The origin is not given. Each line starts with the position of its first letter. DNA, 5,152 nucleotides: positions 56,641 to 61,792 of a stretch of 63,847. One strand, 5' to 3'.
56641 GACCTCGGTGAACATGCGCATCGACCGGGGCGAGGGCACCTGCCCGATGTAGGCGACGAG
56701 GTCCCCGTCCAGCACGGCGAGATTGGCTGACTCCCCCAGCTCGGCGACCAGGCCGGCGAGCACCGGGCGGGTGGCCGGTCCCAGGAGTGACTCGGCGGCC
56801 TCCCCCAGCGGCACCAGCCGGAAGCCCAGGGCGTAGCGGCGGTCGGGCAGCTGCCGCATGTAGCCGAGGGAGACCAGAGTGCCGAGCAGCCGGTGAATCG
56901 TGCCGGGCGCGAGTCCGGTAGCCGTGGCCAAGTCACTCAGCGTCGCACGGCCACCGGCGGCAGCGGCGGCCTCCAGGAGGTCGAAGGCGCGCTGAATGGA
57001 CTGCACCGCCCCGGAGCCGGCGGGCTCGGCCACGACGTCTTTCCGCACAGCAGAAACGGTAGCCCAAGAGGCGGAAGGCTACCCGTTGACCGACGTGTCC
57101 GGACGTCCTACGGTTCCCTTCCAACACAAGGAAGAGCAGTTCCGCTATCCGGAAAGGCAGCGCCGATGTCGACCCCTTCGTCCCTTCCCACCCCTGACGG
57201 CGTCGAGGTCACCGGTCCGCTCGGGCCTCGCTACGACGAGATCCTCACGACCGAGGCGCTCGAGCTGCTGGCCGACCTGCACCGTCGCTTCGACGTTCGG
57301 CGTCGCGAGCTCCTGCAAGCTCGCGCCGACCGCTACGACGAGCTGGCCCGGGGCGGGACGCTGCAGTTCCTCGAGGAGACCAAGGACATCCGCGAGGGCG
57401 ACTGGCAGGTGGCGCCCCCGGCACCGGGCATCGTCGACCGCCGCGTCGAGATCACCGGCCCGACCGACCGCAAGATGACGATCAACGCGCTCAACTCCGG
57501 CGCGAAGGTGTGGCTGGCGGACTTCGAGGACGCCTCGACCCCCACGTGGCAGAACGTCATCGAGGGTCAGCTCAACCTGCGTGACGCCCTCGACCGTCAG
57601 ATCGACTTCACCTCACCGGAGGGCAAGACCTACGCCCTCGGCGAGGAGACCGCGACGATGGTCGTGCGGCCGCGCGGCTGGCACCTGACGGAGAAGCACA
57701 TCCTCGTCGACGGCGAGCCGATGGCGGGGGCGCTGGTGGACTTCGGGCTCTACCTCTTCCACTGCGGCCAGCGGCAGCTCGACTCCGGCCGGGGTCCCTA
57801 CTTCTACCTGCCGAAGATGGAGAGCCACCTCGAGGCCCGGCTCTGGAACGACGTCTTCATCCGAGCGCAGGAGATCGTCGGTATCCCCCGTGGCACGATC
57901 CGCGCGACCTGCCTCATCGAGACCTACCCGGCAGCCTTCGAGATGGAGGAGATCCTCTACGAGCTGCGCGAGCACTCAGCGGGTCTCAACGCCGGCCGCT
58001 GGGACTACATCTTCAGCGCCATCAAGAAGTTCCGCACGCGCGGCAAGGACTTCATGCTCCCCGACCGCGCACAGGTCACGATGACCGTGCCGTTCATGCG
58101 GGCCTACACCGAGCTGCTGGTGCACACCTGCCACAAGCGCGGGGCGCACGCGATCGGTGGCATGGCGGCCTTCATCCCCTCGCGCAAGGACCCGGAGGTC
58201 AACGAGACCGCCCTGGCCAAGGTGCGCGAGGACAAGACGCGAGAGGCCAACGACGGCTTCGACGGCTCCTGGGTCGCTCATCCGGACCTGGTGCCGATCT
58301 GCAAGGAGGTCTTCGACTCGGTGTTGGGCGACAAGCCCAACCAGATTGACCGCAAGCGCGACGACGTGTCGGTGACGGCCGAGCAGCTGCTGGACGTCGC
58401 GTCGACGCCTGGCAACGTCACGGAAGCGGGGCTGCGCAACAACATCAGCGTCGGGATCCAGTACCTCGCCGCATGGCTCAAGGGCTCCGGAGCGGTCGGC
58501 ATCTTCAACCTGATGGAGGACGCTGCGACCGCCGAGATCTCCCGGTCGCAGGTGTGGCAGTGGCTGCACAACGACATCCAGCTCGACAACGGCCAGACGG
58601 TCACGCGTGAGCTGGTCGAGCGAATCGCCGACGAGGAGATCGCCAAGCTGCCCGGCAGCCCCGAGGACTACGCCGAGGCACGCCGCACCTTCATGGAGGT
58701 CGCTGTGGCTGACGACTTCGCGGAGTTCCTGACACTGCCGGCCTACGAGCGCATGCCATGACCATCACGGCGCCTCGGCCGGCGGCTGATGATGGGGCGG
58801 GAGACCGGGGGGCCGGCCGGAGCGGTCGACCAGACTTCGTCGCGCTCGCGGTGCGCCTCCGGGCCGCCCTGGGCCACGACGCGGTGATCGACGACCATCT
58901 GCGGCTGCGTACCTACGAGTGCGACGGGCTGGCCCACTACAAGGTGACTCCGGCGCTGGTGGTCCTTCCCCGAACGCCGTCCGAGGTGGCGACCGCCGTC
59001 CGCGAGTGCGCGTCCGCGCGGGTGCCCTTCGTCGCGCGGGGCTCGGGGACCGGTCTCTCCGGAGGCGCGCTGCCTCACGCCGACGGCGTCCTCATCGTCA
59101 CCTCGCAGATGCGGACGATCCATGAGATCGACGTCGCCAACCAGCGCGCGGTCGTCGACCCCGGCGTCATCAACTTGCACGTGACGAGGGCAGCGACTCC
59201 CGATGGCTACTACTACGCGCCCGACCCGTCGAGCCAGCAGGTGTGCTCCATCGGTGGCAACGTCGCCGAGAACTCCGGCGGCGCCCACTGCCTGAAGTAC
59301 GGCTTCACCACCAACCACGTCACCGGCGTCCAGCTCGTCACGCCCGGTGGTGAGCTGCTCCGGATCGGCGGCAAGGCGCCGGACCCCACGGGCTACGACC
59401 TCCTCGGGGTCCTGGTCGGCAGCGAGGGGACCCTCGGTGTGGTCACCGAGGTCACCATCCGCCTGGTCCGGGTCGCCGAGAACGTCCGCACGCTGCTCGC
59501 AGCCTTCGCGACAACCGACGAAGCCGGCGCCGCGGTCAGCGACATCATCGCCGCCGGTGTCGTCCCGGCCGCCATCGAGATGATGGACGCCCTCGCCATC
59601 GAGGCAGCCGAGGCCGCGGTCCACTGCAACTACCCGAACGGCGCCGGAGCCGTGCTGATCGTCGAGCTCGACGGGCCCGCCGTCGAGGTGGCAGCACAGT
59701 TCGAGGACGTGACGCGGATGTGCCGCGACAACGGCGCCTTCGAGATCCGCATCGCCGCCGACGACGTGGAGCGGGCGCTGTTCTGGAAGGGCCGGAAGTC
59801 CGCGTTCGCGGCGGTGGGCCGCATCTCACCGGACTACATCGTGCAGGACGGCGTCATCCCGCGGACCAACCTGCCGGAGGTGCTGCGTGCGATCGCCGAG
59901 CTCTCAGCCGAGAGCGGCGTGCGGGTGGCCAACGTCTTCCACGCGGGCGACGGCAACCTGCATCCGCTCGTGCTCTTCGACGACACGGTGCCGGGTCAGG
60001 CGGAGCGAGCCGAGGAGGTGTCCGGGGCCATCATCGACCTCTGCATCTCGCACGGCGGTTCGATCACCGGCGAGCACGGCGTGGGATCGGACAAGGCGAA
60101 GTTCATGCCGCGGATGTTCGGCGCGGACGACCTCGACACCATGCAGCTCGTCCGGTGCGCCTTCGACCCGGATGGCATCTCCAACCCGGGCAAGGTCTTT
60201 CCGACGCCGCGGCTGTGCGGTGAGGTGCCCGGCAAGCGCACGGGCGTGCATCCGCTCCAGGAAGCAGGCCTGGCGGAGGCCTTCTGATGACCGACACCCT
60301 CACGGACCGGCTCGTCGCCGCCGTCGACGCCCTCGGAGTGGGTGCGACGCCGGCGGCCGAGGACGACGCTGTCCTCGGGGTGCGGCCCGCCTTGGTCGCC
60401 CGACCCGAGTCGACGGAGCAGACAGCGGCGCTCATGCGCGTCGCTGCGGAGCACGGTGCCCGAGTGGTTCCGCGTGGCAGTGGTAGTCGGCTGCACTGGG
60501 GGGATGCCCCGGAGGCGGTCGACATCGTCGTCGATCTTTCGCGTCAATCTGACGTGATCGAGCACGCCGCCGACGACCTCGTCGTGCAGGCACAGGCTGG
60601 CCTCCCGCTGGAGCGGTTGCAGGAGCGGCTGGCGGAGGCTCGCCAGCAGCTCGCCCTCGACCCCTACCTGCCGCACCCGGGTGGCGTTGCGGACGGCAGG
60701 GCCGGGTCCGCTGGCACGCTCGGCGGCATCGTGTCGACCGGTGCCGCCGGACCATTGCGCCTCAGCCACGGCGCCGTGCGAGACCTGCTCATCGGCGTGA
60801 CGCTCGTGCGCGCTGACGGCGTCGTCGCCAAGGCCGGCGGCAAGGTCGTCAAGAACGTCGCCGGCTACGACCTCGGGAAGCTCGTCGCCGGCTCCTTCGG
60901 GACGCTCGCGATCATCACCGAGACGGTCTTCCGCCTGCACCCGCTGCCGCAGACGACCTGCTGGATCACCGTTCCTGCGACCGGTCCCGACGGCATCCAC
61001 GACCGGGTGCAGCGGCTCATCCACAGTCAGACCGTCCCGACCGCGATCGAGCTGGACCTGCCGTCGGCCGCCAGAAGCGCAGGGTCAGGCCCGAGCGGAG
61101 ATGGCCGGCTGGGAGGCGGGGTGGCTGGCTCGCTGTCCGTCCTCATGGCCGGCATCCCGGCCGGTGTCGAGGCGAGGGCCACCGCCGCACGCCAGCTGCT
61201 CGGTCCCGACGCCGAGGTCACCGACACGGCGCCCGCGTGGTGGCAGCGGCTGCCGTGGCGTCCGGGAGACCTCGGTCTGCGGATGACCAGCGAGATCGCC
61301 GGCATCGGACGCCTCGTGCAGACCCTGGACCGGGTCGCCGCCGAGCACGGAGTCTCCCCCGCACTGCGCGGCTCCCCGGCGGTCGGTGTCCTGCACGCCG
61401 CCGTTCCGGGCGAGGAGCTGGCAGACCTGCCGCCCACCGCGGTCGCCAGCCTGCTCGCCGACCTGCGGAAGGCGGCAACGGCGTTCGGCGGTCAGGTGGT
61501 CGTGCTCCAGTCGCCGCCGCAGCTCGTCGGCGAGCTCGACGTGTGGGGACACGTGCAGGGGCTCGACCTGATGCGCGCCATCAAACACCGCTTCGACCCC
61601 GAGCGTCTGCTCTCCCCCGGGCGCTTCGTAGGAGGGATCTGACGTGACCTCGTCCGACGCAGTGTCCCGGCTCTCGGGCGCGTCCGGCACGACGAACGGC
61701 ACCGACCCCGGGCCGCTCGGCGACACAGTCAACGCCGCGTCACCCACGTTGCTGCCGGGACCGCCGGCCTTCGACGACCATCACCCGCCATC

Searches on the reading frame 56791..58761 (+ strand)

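Call 55: search_protein_families(library=pfam, proteins=[window:56791-58761:+], max_evalue=0.00001)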
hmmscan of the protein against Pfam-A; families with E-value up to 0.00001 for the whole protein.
window:56791-58761:+ (656 aa): 3 families
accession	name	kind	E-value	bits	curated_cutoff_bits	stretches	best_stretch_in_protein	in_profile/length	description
PF01274.28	MS_TIM-barrel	-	7.2e-114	379.4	26.4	1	289-535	1-247/248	Malate synthase, TIM barrel domain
PF20659.2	MS_C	-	7.9e-39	133.2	23.1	1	543-654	2-117/118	Malate synthase, C-terminal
PF20656.2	MS_N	-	1.4e-14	53.8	23.5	1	136-198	1-63/64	Malate synthase, N-terminal domain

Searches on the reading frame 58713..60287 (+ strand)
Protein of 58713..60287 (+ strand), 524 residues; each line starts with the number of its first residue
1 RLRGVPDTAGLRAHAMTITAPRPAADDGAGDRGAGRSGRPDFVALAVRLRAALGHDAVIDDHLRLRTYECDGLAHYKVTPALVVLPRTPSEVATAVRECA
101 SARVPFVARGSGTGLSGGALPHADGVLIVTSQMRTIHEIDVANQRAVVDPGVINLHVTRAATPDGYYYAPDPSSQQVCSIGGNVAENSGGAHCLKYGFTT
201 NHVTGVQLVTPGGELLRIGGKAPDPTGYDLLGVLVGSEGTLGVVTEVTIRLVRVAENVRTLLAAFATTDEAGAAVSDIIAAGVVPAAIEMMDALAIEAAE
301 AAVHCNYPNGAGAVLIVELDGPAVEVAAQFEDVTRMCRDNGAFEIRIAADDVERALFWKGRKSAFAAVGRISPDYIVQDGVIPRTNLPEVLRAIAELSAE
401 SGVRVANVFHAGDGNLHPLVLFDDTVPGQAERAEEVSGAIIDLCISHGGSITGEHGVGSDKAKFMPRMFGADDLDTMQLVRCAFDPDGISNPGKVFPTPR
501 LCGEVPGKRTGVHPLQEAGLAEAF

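Call 55: search_protein_families(library=pfam, proteins=[window:58713-60287:+], max_evalue=0.00001)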
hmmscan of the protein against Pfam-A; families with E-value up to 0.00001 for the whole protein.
window:58713-60287:+ (524 aa): 2 families
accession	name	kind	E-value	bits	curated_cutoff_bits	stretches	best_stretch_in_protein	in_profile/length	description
PF02913.24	FAD-oxidase_C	-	7.1e-67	226.1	21.2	1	256-495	3-248/248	FAD linked oxidases, C-terminal domain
PF01565.28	FAD_binding_4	-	1.4e-37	128.9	26.4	1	80-218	1-138/139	FAD binding domain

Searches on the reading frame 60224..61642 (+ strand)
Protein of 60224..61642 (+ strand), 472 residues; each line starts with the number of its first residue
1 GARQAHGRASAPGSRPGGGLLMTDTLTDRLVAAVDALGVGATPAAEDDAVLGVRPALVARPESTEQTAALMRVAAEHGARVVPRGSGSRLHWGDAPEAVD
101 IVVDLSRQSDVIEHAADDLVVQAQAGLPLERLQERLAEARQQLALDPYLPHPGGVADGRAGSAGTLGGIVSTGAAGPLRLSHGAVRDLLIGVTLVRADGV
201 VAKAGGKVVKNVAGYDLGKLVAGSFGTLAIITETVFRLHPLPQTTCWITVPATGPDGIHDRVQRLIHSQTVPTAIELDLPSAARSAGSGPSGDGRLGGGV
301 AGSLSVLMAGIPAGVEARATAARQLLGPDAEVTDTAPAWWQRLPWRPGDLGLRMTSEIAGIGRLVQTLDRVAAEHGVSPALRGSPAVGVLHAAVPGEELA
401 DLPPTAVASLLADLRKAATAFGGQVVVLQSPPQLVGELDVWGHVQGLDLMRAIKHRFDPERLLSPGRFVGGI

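Call 55: search_protein_families(library=pfam, proteins=[window:60224-61642:+], max_evalue=0.00001)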
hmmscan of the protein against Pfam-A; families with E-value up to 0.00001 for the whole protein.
window:60224-61642:+ (472 aa): 1 family
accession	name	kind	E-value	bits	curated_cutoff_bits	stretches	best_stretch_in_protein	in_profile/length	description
PF01565.28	FAD_binding_4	-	5.1e-26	91.5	26.4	1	55-203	1-137/139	FAD binding domain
